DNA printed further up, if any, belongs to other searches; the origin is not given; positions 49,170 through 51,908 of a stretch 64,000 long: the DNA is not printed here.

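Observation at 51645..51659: Non-canonical glycyl radical motif R-I-H-G-T-F in place of R-V-S-G-Y, and Cys loop G-C-Q-E-P in place of G-C-V-E-P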

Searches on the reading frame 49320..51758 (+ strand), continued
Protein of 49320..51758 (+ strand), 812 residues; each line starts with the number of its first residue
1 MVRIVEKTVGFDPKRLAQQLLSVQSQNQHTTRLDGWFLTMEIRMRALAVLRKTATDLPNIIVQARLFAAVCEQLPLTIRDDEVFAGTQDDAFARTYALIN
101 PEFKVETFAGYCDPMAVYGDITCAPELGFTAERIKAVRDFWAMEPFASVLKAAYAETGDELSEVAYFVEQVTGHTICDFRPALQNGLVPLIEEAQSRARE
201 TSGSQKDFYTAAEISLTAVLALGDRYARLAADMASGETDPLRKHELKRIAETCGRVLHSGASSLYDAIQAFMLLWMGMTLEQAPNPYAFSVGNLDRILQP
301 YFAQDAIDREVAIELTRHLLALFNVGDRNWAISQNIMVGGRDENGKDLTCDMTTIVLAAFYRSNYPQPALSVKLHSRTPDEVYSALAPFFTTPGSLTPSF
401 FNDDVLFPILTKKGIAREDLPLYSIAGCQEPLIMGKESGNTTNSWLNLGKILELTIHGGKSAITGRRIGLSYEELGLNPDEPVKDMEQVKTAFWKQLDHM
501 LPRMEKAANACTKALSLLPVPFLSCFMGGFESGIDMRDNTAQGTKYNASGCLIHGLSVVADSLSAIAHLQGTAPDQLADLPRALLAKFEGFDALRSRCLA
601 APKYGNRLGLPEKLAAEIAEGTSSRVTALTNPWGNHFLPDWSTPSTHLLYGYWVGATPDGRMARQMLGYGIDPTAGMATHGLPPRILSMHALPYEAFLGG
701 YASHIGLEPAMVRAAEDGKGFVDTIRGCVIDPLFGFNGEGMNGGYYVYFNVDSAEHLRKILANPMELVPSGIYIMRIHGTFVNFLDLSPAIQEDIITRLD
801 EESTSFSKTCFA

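Call 53: search_solved_structures(query=P0136, max_evalue=1e-60, show_alignments=1)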
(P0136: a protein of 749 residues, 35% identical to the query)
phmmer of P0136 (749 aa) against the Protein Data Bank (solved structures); distinct sequences matched with E-value up to 1e-60: 30.
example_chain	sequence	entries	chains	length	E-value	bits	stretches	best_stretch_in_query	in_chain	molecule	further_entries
9rco_A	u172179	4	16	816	4.7e-146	491.4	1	132-746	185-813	Glycyl radical protein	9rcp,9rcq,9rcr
1r8w_A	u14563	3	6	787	2.4e-142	479.2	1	131-746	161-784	glycerol dehydratase | B12-independent glycerol dehydratase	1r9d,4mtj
5i2a_A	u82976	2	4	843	1e-132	447.3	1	132-548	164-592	Diol-dehydratase | Diol dehydratase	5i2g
6vxc_A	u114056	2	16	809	2.9e-118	399.6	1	88-748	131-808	Trans-4-hydroxy-L-proline dehydratase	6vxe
8yjo_A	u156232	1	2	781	2.4e-111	376.6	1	131-747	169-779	Probable dehydratase PflD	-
9f3w_A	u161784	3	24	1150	1.1e-110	374.5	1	137-746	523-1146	Choline trimethylamine-lyase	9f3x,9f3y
8id7_A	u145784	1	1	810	3.5e-107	362.9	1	133-746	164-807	Probable dehydratase YbiW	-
8yjn_A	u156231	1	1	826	3.8e-107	362.8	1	133-746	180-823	Probable dehydratase YbiW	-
8id1_A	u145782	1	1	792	5.2e-106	359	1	132-747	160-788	Formate C-acetyltransferase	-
8id0_A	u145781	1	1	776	1e-105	358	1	130-745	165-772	formate C-acetyltransferase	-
6xs4_A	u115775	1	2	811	1e-105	358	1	133-748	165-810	Formate C-acetyltransferase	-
8iof_A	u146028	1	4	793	1.4e-105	357.6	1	131-745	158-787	Benzylsuccinate synthase alpha subunit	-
2f3o_A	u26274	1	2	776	3.8e-105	356.2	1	90-746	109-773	pyruvate formate-lyase 2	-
9ht9_A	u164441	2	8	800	7.4e-104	351.9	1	143-745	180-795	Choline trimethylamine-lyase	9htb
9r0v_A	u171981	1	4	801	7.5e-104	351.9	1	143-745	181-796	Choline trimethylamine-lyase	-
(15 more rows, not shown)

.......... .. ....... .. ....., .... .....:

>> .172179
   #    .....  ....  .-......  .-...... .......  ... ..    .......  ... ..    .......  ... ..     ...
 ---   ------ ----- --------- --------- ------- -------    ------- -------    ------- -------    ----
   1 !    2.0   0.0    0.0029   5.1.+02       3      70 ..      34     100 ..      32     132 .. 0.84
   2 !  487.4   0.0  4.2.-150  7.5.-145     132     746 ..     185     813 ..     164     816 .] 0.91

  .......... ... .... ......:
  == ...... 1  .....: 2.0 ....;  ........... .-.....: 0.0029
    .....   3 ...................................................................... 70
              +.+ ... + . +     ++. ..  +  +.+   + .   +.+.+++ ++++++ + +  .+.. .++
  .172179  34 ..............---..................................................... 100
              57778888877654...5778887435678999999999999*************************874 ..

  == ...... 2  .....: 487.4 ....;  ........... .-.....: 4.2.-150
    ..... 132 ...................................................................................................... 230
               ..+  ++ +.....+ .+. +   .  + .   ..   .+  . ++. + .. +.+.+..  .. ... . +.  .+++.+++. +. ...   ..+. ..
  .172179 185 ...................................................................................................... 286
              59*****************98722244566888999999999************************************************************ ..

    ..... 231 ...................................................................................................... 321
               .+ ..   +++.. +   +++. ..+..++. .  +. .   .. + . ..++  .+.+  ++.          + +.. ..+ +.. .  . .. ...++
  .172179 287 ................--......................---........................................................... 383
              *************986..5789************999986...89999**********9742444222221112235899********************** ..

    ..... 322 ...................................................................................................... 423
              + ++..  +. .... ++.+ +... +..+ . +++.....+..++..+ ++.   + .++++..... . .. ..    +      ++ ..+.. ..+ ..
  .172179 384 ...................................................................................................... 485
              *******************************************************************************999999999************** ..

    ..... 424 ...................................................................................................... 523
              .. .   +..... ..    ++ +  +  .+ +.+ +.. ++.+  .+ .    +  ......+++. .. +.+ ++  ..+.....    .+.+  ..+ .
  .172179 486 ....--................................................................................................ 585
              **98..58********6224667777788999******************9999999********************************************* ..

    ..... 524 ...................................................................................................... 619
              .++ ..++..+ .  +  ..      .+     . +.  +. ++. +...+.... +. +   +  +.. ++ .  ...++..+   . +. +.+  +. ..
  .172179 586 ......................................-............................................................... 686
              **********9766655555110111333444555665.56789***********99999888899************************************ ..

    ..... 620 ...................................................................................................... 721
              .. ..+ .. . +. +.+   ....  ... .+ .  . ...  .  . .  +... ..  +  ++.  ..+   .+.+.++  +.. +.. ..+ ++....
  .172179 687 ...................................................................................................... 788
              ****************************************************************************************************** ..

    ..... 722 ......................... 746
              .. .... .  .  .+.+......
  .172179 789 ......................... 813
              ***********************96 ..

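Call 54: find_homologous_proteins(query=P0136, max_evalue=1e-10)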
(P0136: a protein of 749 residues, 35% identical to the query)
Query P0136 (749 aa): 258 proteins with E <= 1e-10 among 8000 candidates; the best 120 are listed.
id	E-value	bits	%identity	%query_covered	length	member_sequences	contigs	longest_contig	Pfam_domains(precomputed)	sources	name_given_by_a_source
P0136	0.0e+0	1704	100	100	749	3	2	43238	PF02901.21,PF01228.27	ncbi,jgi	-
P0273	0.0e+0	1269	73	100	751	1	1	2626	PF02901.21,PF01228.27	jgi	jgi:formate C-acetyltransferase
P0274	0.0e+0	1257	73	100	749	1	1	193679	PF02901.21,PF01228.27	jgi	jgi:pyruvate formate-lyase/glycerol dehydratase family glycyl radical enzyme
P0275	5.8e-246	837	52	100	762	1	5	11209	PF02901.21,PF01228.27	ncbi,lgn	-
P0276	2.6e-238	811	53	95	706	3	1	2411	PF02901.21,PF01228.27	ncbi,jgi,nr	ncbi:MAG: hypothetical protein FJ278_11945, partial [Planctomycetes bacterium]|nr:hypothetical prote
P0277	5.1e-238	810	51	100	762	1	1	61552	PF02901.21,PF01228.27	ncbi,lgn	-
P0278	1.4e-235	802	50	100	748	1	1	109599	PF02901.21,PF01228.27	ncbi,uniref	ncbi:pyruvate formate lyase family protein [Moorella naiadis]|uniref:pyruvate formate lyase family p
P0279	2.1e-232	792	49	99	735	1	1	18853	PF02901.21,PF01228.27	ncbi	ncbi:MAG: pyruvate formate lyase family protein [bacterium]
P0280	6.3e-232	790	51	99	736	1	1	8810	PF02901.21,PF01228.27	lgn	-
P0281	2.7e-230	785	49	97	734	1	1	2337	PF02901.21,PF01228.27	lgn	-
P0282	1.1e-216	740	46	99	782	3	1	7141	PF02901.21,PF01228.27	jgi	-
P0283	2.0e-214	732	44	100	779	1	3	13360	PF02901.21,PF01228.27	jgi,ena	-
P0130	2.1e-214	732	46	100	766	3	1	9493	PF02901.21,PF01228.27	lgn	-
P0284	8.0e-214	730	46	100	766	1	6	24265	PF02901.21,PF01228.27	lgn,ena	-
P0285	4.5e-210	718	44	99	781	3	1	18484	PF02901.21,PF01228.27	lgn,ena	-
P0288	1.9e-205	703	45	99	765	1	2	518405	PF02901.21,PF01228.27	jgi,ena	-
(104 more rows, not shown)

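Call 56: find_encoding_contigs(protein=P0288, flank=7000, max_places=1)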
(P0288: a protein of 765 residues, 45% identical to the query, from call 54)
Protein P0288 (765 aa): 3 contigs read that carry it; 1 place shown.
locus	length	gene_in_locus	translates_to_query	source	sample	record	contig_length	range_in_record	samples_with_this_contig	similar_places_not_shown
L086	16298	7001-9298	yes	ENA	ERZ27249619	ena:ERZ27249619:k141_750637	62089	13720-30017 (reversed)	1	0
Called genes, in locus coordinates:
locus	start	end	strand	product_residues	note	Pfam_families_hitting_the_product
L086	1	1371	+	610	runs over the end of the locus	PF02463:SMC_N (weak), PF11398:DUF2813, PF13175:AAA_15, PF13476:AAA_23, PF13304:AAA_21, PF13175:AAA_15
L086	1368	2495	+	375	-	PF01208:URO-D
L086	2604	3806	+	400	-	PF00180:Iso_dh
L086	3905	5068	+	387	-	PF01966:HD, PF13286:HD_assoc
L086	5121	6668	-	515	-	PF01019:G_glu_transpept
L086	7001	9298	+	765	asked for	PF02901:PFL-like, PF01228:Gly_radical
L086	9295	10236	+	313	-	PF13353:Fer4_12 (faint), PF04055:Radical_SAM, PF00037:Fer4 (weak), PF13237:Fer4_10 (weak), PF14697:Fer4_21 (weak), PF12838:Fer4_7, PF13187:Fer4_9, PF00037:Fer4 (weak), +2 more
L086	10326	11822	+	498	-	PF00370:FGGY_N, PF01869:BcrAD_BadFG (faint), PF02782:FGGY_C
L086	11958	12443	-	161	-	-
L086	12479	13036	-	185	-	-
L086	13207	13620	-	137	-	-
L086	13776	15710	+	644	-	-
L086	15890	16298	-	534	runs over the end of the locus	PF00939:Na_sulph_symp, PF03600:CitMHS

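Call 57: find_encoding_contigs(protein=P0278, flank=7000, max_places=1)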
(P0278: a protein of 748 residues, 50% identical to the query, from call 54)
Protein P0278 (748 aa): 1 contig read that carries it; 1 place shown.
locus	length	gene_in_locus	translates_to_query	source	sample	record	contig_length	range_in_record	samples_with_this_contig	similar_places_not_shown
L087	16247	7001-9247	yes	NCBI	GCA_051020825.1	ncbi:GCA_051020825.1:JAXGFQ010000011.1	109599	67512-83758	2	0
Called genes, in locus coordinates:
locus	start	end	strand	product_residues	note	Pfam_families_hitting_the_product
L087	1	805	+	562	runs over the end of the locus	PF02730:AFOR_N, PF01314:AFOR_C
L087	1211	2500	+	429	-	PF01315:Ald_Xan_dh_C, PF02738:MoCoBD_1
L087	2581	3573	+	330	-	PF20256:MoCoBD_2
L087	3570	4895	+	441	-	PF01979:Amidohydro_1, PF07969:Amidohydro_3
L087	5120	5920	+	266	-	PF08220:HTH_DeoR, PF08279:HTH_11 (weak), PF00455:DeoRC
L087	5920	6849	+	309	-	PF13353:Fer4_12 (weak), PF00037:Fer4 (weak), PF12837:Fer4_6 (weak), PF12838:Fer4_7, PF13187:Fer4_9, PF13237:Fer4_10, PF14697:Fer4_21, PF04055:Radical_SAM, +5 more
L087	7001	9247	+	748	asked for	PF02901:PFL-like, PF01228:Gly_radical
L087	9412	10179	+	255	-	PF08220:HTH_DeoR, PF00455:DeoRC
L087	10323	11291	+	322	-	PF00294:PfkB, PF08543:Phos_pyr_kin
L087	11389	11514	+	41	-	-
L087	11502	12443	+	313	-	PF00294:PfkB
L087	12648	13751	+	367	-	PF20511:PMI_typeI_cat, PF21621:MPI_cupin_dom (faint)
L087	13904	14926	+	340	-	PF00532:Peripla_BP_1, PF13407:Peripla_BP_4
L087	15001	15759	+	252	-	PF02463:SMC_N (faint), PF00005:ABC_tran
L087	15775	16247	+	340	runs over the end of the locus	PF02653:BPD_transp_2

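Call 58: find_encoding_contigs(protein=P0274, flank=7000, max_places=1)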
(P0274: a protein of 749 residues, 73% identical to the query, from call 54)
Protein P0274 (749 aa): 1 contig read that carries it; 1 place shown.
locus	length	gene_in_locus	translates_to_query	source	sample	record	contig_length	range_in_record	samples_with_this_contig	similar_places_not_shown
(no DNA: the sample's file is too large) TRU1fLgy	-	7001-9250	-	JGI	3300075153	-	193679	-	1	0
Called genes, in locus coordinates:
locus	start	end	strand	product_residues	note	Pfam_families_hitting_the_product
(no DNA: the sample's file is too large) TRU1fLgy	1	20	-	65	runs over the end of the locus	-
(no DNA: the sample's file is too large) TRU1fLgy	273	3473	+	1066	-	PF00133:tRNA-synt_1, PF09334:tRNA-synt_1g, PF08264:Anticodon_1, PF19302:DUF5915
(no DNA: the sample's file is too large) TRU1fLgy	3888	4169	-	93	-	-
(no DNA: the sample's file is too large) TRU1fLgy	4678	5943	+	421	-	PF02403:Seryl_tRNA_N, PF00587:tRNA-synt_2b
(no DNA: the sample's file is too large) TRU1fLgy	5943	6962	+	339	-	PF18152:DAHP_snth_FXD, PF00793:DAHP_synth_1, PF03102:NeuB (weak)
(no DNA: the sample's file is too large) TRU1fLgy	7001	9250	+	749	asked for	PF02901:PFL-like, PF01228:Gly_radical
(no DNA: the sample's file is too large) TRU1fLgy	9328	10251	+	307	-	PF13353:Fer4_12 (faint), PF13237:Fer4_10, PF14697:Fer4_21, PF12838:Fer4_7, PF13187:Fer4_9, PF12837:Fer4_6 (weak), PF00037:Fer4 (weak), PF04055:Radical_SAM, +3 more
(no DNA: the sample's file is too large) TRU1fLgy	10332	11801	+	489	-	-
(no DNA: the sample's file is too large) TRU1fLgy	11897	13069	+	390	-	PF13412:HTH_24 (faint), PF00480:ROK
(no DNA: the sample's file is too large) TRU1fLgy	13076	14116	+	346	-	PF01408:GFO_IDH_MocA, PF22725:GFO_IDH_MocA_C3, PF02894:GFO_IDH_MocA_C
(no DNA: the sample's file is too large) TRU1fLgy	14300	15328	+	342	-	PF01208:URO-D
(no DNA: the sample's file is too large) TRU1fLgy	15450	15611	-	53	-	-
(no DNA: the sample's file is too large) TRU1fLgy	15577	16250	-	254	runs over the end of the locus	PF07228:SpoIIE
